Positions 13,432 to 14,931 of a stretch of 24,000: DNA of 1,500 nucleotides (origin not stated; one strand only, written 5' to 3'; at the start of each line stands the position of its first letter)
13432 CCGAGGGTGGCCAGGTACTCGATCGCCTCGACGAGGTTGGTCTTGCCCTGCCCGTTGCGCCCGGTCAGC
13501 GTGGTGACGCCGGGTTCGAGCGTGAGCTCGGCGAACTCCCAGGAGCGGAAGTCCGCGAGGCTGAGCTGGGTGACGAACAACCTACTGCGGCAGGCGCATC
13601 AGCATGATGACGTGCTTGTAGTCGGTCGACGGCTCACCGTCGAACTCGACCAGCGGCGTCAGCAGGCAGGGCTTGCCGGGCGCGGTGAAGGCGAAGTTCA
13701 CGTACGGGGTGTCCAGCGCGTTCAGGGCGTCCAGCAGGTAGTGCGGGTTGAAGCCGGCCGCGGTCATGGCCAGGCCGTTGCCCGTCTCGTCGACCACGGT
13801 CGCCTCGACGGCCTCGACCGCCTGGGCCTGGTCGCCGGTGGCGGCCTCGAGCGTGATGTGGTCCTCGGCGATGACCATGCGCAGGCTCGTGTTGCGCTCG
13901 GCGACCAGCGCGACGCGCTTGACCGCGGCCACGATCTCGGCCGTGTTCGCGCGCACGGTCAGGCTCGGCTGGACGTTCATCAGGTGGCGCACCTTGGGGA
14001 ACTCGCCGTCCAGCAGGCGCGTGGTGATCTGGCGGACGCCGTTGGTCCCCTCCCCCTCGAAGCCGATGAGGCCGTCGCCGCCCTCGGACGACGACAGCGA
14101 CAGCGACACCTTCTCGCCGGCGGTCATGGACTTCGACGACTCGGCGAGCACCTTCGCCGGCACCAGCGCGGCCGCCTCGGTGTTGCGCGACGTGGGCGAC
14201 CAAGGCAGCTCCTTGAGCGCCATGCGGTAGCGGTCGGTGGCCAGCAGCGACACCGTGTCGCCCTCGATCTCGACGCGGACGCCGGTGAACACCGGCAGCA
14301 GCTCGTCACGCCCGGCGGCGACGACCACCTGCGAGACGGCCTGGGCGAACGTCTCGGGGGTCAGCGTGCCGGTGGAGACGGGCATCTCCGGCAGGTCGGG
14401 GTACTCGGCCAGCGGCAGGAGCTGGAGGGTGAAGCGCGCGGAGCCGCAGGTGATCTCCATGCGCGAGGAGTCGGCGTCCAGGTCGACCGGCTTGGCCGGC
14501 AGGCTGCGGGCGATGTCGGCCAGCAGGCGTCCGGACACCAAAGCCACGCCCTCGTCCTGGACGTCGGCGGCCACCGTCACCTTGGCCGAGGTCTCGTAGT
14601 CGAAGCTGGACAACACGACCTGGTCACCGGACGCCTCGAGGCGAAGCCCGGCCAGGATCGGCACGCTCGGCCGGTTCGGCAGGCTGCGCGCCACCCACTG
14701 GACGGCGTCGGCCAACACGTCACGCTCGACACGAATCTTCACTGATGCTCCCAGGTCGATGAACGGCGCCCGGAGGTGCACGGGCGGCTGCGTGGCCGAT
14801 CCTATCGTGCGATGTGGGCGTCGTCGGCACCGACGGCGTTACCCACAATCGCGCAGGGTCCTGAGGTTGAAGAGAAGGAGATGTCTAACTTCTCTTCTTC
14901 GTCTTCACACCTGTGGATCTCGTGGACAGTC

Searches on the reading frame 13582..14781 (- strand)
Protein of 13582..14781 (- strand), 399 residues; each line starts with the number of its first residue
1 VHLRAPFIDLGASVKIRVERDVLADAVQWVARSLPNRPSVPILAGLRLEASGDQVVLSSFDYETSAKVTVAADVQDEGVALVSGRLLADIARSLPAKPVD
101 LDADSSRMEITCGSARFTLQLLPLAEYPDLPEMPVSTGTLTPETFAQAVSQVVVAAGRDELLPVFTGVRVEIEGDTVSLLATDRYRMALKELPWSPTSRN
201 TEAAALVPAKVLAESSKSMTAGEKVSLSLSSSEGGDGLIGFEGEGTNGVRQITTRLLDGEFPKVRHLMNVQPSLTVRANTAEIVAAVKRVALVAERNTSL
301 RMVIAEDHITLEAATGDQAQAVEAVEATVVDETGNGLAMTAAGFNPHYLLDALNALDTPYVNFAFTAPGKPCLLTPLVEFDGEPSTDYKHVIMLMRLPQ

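Call 36: search_protein_families(library=pfam, proteins=[window:13582-14781:-])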
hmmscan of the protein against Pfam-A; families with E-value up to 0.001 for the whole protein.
window:13582-14781:- (399 aa): 3 families
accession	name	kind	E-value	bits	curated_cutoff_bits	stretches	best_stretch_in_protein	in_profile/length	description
PF00712.24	DNA_pol3_beta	-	5e-42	143.3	24.4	2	15-131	2-120/120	DNA polymerase III beta subunit, N-terminal domain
PF02767.21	DNA_pol3_beta_2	-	6.5e-35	120.4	27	2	140-263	2-116/116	DNA polymerase III beta subunit, central domain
PF02768.20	DNA_pol3_beta_3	-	1.4e-23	83.4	27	1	276-381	12-112/121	DNA polymerase III beta subunit, C-terminal domain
